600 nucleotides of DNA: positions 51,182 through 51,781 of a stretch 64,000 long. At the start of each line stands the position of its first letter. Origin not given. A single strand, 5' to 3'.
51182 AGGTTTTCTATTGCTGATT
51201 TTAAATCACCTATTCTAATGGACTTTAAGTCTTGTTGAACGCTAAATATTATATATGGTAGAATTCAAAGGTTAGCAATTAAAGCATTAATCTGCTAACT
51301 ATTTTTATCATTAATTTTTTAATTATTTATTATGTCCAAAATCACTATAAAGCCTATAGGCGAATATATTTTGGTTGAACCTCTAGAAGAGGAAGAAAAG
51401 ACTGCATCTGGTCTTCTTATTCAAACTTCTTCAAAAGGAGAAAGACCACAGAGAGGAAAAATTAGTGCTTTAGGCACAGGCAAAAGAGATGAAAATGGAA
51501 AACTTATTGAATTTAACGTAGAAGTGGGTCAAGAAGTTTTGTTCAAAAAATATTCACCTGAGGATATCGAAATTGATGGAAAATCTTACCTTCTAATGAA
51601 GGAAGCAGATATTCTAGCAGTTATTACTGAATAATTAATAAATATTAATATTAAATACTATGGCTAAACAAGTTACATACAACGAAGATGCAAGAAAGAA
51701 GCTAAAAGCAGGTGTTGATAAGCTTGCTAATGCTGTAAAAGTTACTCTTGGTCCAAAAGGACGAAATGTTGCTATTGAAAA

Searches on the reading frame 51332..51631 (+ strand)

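Call 21: search_protein_families(library=pfam, proteins=[window:51332-51631:+], max_evalue=0.00001)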
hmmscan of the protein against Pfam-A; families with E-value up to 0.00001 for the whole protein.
window:51332-51631:+ (100 aa): 1 family
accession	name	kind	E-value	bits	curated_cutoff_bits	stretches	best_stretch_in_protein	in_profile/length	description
PF00166.26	Cpn10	-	3.2e-28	98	21.1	1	6-98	2-93/93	Chaperonin 10 Kd subunit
